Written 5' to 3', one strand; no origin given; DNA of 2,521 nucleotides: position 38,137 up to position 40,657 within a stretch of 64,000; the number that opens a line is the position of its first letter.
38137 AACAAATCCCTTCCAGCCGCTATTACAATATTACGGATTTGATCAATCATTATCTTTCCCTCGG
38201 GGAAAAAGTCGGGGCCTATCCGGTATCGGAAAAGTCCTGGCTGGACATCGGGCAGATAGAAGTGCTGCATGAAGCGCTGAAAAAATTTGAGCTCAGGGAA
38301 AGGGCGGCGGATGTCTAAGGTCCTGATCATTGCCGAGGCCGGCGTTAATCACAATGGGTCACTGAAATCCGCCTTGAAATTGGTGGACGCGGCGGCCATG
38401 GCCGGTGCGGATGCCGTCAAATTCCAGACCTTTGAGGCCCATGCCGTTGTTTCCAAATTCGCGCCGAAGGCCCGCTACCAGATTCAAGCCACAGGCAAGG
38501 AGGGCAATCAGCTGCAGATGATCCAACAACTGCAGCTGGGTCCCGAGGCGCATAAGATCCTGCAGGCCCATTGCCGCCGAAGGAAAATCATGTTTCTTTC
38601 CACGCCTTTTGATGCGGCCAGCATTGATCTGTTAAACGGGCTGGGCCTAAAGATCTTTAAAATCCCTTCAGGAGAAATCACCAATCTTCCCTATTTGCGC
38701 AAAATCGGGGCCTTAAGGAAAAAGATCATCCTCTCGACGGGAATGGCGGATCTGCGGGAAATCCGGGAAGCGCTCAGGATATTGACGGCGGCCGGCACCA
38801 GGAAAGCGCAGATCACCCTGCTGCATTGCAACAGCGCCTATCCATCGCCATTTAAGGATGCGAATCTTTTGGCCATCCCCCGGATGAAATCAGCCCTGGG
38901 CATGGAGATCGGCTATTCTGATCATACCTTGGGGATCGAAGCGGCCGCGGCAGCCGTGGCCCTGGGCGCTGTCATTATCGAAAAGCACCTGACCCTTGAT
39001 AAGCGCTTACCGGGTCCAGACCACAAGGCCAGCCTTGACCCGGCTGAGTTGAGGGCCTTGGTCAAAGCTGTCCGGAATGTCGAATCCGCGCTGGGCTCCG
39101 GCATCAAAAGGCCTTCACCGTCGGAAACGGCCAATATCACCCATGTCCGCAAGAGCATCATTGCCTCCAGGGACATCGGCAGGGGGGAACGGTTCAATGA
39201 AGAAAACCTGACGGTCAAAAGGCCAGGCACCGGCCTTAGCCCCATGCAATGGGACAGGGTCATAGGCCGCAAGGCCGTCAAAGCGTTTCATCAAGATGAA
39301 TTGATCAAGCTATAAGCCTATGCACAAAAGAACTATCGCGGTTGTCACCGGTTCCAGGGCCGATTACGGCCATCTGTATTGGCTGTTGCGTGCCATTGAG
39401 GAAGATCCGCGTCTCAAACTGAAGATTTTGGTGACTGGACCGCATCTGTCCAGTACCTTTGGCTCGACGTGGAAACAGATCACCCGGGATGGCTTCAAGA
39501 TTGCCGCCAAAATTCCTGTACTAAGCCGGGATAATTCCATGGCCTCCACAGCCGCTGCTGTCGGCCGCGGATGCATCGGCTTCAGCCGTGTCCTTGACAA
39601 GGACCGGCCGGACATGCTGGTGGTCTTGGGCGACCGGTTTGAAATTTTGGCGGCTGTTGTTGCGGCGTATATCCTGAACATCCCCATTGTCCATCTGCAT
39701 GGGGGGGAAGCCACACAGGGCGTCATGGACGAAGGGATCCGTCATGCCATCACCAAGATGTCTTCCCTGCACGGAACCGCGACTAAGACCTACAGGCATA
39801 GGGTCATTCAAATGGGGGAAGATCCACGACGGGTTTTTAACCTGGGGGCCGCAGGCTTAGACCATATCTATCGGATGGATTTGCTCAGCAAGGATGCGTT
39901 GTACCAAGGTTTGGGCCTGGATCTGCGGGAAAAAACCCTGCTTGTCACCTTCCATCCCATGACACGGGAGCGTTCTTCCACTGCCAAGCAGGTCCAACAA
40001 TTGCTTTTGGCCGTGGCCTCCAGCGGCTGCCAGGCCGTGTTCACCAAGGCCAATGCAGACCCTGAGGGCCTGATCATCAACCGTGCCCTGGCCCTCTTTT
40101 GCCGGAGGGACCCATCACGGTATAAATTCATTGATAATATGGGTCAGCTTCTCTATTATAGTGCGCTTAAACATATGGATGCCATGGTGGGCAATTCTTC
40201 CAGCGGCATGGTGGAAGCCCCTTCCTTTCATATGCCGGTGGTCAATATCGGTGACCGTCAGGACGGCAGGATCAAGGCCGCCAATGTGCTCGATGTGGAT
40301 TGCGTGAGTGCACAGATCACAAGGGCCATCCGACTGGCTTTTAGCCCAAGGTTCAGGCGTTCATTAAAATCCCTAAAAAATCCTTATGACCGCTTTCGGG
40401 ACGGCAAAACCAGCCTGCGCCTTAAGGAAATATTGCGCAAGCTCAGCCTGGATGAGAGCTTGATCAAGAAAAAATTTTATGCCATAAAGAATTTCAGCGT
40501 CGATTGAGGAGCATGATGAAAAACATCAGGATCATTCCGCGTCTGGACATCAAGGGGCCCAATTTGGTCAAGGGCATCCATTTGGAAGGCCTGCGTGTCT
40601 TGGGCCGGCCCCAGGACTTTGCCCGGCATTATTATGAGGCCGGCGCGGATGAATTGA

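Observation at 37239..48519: Nonulosonic-acid locus with the gene content and order of the Campylobacter ptm/leg region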

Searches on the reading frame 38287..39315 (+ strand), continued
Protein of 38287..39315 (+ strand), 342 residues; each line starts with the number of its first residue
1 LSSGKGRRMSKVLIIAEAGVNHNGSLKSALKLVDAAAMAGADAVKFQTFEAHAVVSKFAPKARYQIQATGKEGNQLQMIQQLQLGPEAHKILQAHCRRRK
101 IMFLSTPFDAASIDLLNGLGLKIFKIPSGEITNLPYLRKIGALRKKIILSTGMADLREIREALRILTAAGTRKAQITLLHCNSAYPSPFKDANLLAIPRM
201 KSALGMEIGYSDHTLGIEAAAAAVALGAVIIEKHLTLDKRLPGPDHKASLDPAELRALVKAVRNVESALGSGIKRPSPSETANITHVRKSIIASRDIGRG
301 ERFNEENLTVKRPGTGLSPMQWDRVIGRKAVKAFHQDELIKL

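Call 44: find_encoding_contigs(protein=P0305, flank=10000, max_places=2)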
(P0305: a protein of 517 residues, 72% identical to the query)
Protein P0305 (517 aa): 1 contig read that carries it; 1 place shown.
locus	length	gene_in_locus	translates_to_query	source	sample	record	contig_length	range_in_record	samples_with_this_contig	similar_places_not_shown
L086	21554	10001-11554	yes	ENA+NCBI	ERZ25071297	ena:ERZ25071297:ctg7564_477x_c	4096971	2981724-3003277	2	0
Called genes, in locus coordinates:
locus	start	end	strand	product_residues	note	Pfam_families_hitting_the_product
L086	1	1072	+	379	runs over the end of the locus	PF05368:NmrA (weak), PF01073:3Beta_HSD, PF01370:Epimerase, PF04321:RmlD_sub_bind, PF13460:NAD_binding_10, PF16363:GDP_Man_Dehyd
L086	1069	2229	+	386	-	PF01041:DegT_DnrJ_EryC1, PF00155:Aminotran_1_2 (weak)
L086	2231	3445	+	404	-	PF02350:Epimerase_2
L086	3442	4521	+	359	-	PF03102:NeuB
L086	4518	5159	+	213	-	PF17836:PglD_N, PF25084:LbH_EIF2B (weak), PF25087:GMPPB_C (weak), PF00132:Hexapep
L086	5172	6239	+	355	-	PF00571:CBS, PF00483:NTP_transferase, PF12804:NTP_transf_3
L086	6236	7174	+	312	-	PF01408:GFO_IDH_MocA (weak), PF02894:GFO_IDH_MocA_C (faint), PF22725:GFO_IDH_MocA_C3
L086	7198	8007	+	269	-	PF00106:adh_short, PF08659:KR, PF01073:3Beta_HSD (faint), PF01370:Epimerase (weak), PF13561:adh_short_C2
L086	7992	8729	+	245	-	PF02348:CTP_transf_3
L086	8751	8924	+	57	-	-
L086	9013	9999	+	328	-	PF01973:MptE-like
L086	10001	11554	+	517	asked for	PF02310:B12-binding, PF04055:Radical_SAM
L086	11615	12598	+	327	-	PF00685:Sulfotransfer_1 (faint)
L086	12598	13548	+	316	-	PF13489:Methyltransf_23, PF13679:Methyltransf_32 (faint), PF13847:Methyltransf_31, PF08241:Methyltransf_11, PF08242:Methyltransf_12, PF13649:Methyltransf_25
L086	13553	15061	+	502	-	PF00501:AMP-binding, PF13193:AMP-binding_C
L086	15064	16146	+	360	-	-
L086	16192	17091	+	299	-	PF03328:HpcH_HpaI, PF15617:C-C_Bond_Lyase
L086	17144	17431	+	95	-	-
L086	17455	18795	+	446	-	-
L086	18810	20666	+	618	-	-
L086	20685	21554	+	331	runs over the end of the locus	PF01073:3Beta_HSD, PF01370:Epimerase, PF02719:Polysacc_synt_2, PF04321:RmlD_sub_bind, PF05368:NmrA (weak), PF13460:NAD_binding_10, PF16363:GDP_Man_Dehyd, PF07993:NAD_binding_4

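Call 45: search_solved_structures(query=A1, max_evalue=0.01)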
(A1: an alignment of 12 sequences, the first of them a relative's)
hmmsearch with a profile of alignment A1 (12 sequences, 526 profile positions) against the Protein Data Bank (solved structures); distinct sequences matched with E-value up to 0.01: 5.
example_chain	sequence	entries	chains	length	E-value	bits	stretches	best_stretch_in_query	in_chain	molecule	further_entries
6fd2_B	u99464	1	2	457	6.1e-09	38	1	316-428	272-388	Putative apramycin biosynthetic oxidoreductase 4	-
7kdx_A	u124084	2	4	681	6.6e-05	24.7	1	62-152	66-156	Methyltransferase TokK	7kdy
9n1b_A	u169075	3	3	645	0.0002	23.1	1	54-185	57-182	Radical SAM protein | Radical SAM enzyme CysS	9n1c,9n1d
9ccb_A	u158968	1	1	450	0.0035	19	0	329-426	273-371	Radical SAM core domain-containing protein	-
9p2u_A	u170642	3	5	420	0.0037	18.9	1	334-413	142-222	Radical S-adenosylmethionine methyltransferase NocN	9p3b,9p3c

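Call 75: search_protein_families(library=ncbifam, alignment_id=A3, max_evalue=1e-105)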
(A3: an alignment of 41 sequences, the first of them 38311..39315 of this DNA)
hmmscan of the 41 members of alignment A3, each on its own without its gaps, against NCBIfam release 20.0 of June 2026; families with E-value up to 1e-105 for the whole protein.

A. member 1, window:38311-39315:+ (334 aa): 1 family
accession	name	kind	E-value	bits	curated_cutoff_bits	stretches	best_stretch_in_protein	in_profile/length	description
TIGR03569.1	NeuB_NnaB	equivalog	8.7e-143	475.3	399.65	1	4-332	1-329/329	N-acetylneuraminate synthase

B. families by the number of members that match (of 41 scanned): 2 families
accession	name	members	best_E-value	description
TIGR03569.1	NeuB_NnaB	35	2.4e-150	N-acetylneuraminate synthase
TIGR03586.1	PseI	1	1.9e-138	pseudaminic acid synthase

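Call 76: predict_structure(alignment_id=A1)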
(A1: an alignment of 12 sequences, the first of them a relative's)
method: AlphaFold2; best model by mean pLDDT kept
length: 527 residues; sequences in the alignment: 12
mean_pLDDT: 82.5   pTM: 0.84
mean pLDDT of the five models: 82.5, 76.4, 74.7, 74.6, 69.3
residues with pLDDT >= 90: 183; 70-90: 258; 50-70: 74; < 50: 12
segments of 3 or more residues with pLDDT < 50: 218-223, 523-527
pLDDT, mean of each block of 10 residues (from residue 1): 91 71 87 94 88 95 85 78 95 78 81 88 87 91 91 88 84 89 72 67 70 50 67 85 73 93 91 77 88 96 87 79 78 94 87 86 80 92 88 88 94 83 75 82 82 79 84 92 92 60 74 70 46
secondary structure, 60 per line:
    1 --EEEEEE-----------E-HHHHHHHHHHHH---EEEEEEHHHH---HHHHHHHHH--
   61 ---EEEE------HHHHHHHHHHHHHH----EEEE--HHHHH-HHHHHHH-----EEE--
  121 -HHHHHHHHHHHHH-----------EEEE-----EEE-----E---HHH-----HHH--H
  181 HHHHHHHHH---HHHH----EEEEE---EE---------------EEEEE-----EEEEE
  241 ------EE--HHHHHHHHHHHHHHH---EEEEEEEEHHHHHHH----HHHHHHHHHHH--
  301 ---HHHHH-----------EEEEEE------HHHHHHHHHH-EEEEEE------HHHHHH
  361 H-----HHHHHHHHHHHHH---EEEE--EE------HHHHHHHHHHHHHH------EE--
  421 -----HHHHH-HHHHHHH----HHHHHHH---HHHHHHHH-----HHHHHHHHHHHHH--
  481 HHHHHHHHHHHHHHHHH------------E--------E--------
elements in order: E3-8 H22-33 E37-42 H43-46 H50-58 E64-67 H74-87 E92-95 H98-102 H104-110 E116-118 H122-134 E146-149 E155-157 H180-189 H193-196 E201-205 E226-230 E236-240 H251-265 E269-276 H277-283 H288-298 H304-308 E320-325 H332-341 E343-348 H355-361 H367-379 E383-386 H397-410 H426-430 H432-438 H443-449 H453-460 H466-478 H481-497

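Call 78: fold_search(model_id=the predicted structure, library=pdb)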
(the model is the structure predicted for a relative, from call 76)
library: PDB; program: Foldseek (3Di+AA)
matches with E <= 10: 1801; with E <= 0.001: 96
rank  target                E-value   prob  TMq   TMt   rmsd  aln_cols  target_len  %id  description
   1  6wtf_A                1.2e-20  1.00  0.60  0.58   5.4       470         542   15  Structure of radical S-adenosylmethionine methyltransferase, TsrM, from Kitasatospora setae with tryptophan substrate  (released 2020-12-23)
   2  6wte_A                1.2e-20  1.00  0.60  0.56   7.1       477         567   14  Structure of radical S-adenosylmethionine methyltransferase, TsrM, from Kitasatospora setae with cobalamin and [4Fe-4S (released 2020-12-23)
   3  6wte_B                4.2e-20  1.00  0.59  0.59   5.7       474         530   14  Structure of radical S-adenosylmethionine methyltransferase, TsrM, from Kitasatospora setae with cobalamin and [4Fe-4S (released 2020-12-23)
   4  6wtf_B                4.2e-20  1.00  0.58  0.57   7.0       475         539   16  Structure of radical S-adenosylmethionine methyltransferase, TsrM, from Kitasatospora setae with tryptophan substrate  (released 2020-12-23)
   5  5ul4                  1.6e-18  1.00  0.58  0.43  13.6       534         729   14  Structure of Cobalamin-dependent S-adenosylmethionine radical enzyme OxsB with aqua-cobalamin and S-adenosylmethionine b (released 2017-04-19)
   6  6fd2_A                4.8e-18  1.00  0.62  0.71   5.9       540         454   16  Radical SAM 1,2-diol dehydratase AprD4 in complex with its substrate paromamine (released 2018-01-17)
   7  5ul3                  7.7e-18  1.00  0.58  0.43   3.9       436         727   14  Structure of Cobalamin-dependent S-adenosylmethionine radical enzyme OxsB with aqua-cobalamin bound (released 2017-04-19)
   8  6fd2_B                2.1e-17  1.00  0.57  0.66   7.7       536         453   17  Radical SAM 1,2-diol dehydratase AprD4 in complex with its substrate paromamine (released 2018-01-17)
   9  9ccb                  2.3e-17  1.00  0.54  0.67   8.6       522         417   17  X-ray crystal structure of methyl-coenzyme M reductase glutamine methylase (MgmA) from Methanothermobacter marburgensis  (released 2025-01-01)
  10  5ul2                  3.5e-17  1.00  0.55  0.41   5.0       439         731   13  Structure of Apo, SeMet-labeled Cobalamin-dependent S-adenosylmethionine radical enzyme OxsB (released 2017-04-19)
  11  9n1b                  2.5e-13  1.00  0.55  0.47  11.3       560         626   13  Crystal structure of CysS from Corallococcus sp. CA054B with 5'-deoxyadenosine, methionine, and pantetheinylated 3-metho (released 2026-01-28)
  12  7kdy_A                3.6e-13  1.00  0.56  0.45   6.4       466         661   14  Crystal structure of Streptomyces tokunonesis TokK with hydroxycobalamin, 5'-deoxyadenosine, methionine, and (2R)-pant (released 2022-01-12)
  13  9n1d                  4.3e-13  1.00  0.56  0.48  11.2       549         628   14  Crystal structure of CysS from Corallococcus sp. CA054B with 5'-deoxyadenosine and methionine bound (released 2026-01-28)
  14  7kdx_B                1.0e-12  1.00  0.54  0.44   6.6       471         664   14  Crystal structure of Streptomyces tokunonesis TokK with hydroxycobalamin, 5'-deoxyadenosine, and methionine (released 2022-01-12)
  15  7kdy_B                1.3e-12  1.00  0.57  0.46   6.2       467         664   14  Crystal structure of Streptomyces tokunonesis TokK with hydroxycobalamin, 5'-deoxyadenosine, methionine, and (2R)-pant (released 2022-01-12)
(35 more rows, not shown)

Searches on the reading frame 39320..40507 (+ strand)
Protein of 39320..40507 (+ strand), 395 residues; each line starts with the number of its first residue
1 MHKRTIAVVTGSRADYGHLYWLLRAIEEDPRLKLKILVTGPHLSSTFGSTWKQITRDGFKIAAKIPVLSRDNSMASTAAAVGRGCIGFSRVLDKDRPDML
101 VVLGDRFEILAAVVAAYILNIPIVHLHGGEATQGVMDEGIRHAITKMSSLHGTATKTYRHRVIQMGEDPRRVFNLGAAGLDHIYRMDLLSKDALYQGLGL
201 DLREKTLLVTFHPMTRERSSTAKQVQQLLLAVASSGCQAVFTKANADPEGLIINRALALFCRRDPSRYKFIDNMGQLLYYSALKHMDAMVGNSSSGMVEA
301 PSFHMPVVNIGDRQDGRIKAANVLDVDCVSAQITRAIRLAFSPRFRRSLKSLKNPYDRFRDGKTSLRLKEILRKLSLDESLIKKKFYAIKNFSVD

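Call 3: search_protein_families(library=pfam, proteins=[window:39320-40507:+])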
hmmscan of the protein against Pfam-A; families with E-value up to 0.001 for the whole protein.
window:39320-40507:+ (395 aa): 1 family
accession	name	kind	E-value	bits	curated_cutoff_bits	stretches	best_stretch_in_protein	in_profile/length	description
PF02350.25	Epimerase_2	-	8.5e-78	262.1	30.6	1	24-372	1-346/347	UDP-N-acetylglucosamine 2-epimerase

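Call 5: search_protein_families(library=ncbifam, proteins=[window:39320-40507:+])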
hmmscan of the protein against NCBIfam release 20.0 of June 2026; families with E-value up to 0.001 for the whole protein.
window:39320-40507:+ (395 aa): 2 families
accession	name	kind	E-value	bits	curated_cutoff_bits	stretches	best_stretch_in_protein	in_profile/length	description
TIGR03568.1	NeuC_NnaA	equivalog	2.3e-132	441.3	235.9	1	5-366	2-359/365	UDP-N-acetylglucosamine 2-epimerase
TIGR00236.1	wecB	equivalog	1.2e-17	64.1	210.15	1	6-374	3-364/366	non-hydrolyzing UDP-N-acetylglucosamine 2-epimerase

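Call 9: find_encoding_contigs(protein=window:39320-40507:+, flank=10000, max_places=6)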
Protein window:39320-40507:+ (395 aa): 1 contig read that carries it; 1 place shown.
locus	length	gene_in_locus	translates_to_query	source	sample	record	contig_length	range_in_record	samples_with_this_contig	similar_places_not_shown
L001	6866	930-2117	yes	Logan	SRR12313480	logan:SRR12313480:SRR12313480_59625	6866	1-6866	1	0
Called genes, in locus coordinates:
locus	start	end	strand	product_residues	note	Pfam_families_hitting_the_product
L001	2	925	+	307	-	?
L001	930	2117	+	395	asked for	PF02350:Epimerase_2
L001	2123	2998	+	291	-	PF00977:His_biosynth, PF01207:Dus (faint), PF05690:ThiG (faint), PF03060:NMO (faint), PF02581:TMP-TENI (faint)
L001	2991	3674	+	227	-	PF00117:GATase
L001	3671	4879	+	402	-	-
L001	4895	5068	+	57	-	-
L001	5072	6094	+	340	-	PF01973:MptE-like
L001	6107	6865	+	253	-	?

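Call 12: search_solved_structures(query=window:39320-40507:+, max_evalue=0.00001)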
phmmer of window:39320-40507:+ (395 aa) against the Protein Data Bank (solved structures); distinct sequences matched with E-value up to 0.00001: 13.
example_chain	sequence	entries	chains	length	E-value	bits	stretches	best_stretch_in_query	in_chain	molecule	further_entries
5zlr_A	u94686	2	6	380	1.8e-87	297.1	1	4-346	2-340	GDP/UDP-N,N'-diacetylbacillosamine 2-epimerase (Hydrolyzing)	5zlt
5xvs_A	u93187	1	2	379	1.8e-87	297.1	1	4-345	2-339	GDP/UDP-N,N'-diacetylbacillosamine 2-epimerase (Hydrolyzing)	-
4zht_A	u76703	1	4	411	9.9e-46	159.8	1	3-385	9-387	Bifunctional UDP-N-acetylglucosamine 2-epimerase/N-acetylmannosamine kinase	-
3dzc_A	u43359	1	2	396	3.6e-12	49.3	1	5-374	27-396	UDP-N-acetylglucosamine 2-epimerase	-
4neq_A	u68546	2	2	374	7.7e-08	35.1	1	7-367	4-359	UDP-N-acetylglucosamine 2-epimerase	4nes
1vgv_A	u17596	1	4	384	3.4e-07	33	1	8-373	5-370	UDP-N-acetylglucosamine 2-epimerase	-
1f6d_A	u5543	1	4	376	3.8e-07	32.8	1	8-373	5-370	UDP-N-ACETYLGLUCOSAMINE 2-EPIMERASE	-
8sxy_A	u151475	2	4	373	1e-06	31.4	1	81-376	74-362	UDP-2,3-diacetamido-2,3-dideoxy-glucuronic acid-2-epimerase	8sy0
8sxv_A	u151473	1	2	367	1.2e-06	31.2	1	81-376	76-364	UDP-2,3-diacetamido-2,3-dideoxy-glucuronic acid-2-epimerase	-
5enz_A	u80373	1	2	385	2.1e-06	30.4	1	6-359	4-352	UDP-GlcNAc 2-epimerase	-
8sy9_A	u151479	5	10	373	5.1e-06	29.1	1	81-376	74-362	UDP-2,3-diacetamido-2,3-dideoxy-glucuronic acid-2-epimerase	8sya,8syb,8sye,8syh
8sxw_A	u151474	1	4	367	5.9e-06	28.9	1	81-376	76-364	UDP-2,3-diacetamido-2,3-dideoxy-glucuronic acid-2-epimerase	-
8syd_A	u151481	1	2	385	6.9e-06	28.7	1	81-376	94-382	UDP-2,3-diacetamido-2,3-dideoxy-glucuronic acid-2-epimerase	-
